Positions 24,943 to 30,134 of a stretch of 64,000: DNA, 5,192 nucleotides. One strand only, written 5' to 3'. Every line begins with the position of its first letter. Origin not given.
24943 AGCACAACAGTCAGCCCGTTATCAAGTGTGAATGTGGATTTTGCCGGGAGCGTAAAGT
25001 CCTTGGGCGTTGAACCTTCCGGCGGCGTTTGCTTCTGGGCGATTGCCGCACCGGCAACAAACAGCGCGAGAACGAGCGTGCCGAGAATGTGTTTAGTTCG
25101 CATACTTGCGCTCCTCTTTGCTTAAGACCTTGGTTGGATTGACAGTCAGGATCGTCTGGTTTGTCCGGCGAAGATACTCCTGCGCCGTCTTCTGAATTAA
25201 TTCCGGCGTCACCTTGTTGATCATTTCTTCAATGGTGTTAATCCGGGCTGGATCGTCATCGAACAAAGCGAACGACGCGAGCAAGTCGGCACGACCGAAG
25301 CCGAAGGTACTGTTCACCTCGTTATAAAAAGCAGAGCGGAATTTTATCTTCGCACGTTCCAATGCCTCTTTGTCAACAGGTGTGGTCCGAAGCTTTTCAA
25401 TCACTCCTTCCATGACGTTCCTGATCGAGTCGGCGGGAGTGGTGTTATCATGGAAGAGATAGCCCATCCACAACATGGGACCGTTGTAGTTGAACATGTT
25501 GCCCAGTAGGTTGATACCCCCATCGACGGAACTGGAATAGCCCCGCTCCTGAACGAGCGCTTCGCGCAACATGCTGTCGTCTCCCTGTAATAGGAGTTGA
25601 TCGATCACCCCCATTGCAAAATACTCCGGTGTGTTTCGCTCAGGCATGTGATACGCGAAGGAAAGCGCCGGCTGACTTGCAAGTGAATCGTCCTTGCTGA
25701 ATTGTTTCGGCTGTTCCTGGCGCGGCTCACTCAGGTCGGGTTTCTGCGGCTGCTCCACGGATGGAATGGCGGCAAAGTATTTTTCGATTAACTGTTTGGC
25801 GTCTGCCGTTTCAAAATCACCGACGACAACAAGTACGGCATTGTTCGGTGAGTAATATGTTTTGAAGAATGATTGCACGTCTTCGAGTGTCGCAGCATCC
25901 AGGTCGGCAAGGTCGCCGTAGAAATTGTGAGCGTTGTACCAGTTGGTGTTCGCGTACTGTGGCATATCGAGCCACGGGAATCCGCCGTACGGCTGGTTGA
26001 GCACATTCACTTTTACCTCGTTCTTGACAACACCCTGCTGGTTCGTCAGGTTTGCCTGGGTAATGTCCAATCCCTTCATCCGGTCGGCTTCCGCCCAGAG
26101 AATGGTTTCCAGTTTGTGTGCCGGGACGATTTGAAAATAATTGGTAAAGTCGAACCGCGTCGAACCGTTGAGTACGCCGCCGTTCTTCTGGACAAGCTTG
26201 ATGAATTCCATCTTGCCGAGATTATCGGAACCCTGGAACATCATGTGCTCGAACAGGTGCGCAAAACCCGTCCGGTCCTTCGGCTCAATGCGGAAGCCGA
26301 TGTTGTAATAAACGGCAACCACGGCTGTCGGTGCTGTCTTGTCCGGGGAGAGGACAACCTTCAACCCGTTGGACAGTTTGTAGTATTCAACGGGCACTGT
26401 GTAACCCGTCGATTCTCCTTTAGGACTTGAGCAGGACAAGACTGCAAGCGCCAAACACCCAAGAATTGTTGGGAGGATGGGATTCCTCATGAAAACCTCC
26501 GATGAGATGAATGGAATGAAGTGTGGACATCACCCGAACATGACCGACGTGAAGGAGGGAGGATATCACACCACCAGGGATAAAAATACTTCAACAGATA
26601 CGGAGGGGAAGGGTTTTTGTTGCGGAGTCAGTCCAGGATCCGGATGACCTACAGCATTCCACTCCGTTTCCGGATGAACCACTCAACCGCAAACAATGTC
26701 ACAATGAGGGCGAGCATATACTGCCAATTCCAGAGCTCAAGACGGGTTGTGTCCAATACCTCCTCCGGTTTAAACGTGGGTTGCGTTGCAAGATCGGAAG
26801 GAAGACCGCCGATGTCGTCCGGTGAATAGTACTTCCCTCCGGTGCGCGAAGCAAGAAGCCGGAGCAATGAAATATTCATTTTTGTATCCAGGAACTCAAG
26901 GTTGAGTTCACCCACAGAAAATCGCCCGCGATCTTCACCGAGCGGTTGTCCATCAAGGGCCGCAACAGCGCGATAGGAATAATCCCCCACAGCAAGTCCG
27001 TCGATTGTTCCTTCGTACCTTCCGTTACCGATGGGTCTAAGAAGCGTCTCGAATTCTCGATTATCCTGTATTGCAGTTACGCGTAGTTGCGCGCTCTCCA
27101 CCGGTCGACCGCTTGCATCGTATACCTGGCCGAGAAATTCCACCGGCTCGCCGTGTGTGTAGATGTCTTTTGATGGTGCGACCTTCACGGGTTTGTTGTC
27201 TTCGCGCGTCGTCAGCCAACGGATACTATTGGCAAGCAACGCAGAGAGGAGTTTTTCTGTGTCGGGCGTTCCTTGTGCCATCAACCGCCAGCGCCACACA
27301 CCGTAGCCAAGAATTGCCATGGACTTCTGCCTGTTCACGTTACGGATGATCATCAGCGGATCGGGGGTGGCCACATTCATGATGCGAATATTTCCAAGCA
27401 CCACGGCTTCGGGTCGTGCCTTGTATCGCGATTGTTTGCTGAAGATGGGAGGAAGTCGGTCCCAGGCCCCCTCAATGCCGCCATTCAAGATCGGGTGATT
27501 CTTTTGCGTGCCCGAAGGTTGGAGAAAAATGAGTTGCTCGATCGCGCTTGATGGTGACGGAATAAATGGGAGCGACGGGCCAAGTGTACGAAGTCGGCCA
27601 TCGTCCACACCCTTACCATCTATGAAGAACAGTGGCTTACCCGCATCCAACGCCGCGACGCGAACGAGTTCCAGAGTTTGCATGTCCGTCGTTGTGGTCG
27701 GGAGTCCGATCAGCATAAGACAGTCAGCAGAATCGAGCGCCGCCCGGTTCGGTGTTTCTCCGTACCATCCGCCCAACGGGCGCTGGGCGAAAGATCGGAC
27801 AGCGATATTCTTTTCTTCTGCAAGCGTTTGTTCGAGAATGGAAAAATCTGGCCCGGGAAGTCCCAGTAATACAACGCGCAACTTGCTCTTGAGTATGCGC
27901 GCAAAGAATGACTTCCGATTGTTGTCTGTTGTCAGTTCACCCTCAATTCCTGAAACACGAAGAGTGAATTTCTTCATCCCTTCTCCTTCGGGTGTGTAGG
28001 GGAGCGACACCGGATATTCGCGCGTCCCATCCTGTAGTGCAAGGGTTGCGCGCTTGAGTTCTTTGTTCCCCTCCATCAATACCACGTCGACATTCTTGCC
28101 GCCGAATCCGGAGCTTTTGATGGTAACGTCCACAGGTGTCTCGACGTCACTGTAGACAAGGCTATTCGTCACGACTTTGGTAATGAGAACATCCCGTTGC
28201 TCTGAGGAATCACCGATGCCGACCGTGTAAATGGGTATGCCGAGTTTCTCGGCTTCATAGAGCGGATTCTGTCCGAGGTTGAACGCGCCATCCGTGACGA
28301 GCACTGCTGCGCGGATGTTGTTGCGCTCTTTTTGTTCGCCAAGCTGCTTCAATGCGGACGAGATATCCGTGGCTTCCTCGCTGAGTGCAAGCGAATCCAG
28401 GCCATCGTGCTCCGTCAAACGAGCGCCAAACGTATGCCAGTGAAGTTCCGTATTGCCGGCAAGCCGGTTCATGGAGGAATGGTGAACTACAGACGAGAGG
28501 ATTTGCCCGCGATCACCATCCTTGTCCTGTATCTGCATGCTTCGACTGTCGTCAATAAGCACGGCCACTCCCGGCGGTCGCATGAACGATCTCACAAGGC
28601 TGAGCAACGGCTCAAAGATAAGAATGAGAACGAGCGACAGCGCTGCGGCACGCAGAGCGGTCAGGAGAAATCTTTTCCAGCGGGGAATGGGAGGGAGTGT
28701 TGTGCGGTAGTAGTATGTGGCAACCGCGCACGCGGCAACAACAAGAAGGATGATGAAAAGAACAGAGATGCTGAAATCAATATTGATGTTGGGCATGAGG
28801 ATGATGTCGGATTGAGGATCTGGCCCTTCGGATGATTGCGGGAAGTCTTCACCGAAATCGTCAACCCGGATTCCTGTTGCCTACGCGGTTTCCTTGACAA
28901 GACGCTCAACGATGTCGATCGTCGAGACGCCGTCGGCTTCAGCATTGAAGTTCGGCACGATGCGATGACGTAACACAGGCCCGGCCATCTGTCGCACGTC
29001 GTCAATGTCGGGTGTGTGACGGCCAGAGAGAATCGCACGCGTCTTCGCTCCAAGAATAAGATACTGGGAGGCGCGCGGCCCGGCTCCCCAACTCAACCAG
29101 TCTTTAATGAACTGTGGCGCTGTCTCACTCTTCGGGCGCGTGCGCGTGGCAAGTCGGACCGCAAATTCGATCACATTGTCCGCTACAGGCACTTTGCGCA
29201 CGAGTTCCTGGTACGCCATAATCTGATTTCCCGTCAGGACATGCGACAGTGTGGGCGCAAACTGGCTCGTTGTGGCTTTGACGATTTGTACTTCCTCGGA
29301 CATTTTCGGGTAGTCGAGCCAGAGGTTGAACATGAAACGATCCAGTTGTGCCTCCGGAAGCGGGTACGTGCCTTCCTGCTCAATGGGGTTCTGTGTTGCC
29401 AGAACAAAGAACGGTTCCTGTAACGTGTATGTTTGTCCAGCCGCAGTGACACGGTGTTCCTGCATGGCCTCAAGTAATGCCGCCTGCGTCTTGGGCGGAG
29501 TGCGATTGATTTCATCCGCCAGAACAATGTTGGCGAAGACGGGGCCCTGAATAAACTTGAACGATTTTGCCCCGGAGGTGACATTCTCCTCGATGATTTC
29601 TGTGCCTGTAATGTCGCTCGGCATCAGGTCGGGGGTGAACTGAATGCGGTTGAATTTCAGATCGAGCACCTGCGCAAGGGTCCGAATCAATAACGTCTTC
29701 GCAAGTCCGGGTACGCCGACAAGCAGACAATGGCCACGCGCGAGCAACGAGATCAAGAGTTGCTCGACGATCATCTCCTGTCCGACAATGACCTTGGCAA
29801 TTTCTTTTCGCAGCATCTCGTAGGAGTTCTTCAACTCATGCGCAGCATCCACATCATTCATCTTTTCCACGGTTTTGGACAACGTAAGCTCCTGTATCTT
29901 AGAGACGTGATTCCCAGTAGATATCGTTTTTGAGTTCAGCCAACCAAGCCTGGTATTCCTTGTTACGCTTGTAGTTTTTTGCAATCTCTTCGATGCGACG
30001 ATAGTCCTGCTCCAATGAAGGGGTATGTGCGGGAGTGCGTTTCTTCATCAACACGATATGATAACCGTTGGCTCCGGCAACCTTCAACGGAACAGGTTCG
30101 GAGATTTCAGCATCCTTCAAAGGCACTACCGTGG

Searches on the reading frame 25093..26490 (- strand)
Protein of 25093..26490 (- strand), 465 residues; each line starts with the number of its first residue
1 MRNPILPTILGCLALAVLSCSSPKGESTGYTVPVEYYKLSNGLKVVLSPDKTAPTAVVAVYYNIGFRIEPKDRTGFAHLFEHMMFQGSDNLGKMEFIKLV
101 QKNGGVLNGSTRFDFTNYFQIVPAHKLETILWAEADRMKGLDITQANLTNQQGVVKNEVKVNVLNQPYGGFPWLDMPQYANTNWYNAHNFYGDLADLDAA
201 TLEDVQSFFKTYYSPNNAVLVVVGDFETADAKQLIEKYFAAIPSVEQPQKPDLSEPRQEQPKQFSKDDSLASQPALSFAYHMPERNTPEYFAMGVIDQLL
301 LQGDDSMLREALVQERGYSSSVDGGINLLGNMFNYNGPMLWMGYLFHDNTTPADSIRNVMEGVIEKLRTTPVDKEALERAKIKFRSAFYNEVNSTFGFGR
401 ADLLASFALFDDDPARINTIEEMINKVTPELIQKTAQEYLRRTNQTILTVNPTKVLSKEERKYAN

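Call 53: search_protein_families(library=pfam, proteins=[window:25093-26490:-], max_evalue=0.0001)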
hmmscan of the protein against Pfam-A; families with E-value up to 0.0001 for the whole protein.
window:25093-26490:- (465 aa): 2 families
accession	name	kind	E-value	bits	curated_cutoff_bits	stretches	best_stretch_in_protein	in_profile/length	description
PF05193.26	Peptidase_M16_C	-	1.1e-32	113.9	23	1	200-382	2-179/181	Peptidase M16 inactive domain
PF00675.25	Peptidase_M16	-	1.8e-18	67.3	22.3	1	45-163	2-120/149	Insulinase (Peptidase family M16)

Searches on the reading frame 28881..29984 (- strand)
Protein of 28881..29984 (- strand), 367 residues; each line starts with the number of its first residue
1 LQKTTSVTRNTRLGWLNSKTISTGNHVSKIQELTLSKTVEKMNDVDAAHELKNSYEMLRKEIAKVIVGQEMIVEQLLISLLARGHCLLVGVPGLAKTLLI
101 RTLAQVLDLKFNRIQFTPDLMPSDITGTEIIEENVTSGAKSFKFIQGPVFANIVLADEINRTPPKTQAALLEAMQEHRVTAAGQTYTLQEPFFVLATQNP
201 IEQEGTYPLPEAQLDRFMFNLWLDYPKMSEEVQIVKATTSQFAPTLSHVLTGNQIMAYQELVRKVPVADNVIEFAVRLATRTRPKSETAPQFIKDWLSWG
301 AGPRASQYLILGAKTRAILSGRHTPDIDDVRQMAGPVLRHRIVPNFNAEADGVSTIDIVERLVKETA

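Call 21: search_protein_families(library=pfam, proteins=[window:28881-29984:-], max_evalue=0.001)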
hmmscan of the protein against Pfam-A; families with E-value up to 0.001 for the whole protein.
window:28881-29984:- (367 aa): 7 families
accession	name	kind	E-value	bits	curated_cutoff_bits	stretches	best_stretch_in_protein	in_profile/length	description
PF07726.17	AAA_3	-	6.8e-65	217.3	27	1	85-219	1-131/131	ATPase family associated with various cellular activities (AAA)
PF17863.7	AAA_lid_2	-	9.6e-15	54.5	22.7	1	297-361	9-73/74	AAA lid domain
PF07728.20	AAA_5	-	1.8e-13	51.1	22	1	85-217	1-139/139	AAA domain (dynein-related subfamily)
PF20030.5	bpMoxR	-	9.9e-12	44.8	27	1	59-229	7-172/205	MoxR domain in the MoxR-vWA-beta-propeller ternary systems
PF00493.29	MCM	-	2.2e-06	27.4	23.3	1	54-202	14-175/224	MCM P-loop domain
PF00004.35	AAA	-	4.4e-06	27.6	21.2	1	86-200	1-110/131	ATPase family associated with various cellular activities (AAA)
PF05496.18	RuvB_N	-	0.0008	19.6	27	0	63-112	6-62/159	Holliday junction DNA helicase RuvB P-loop domain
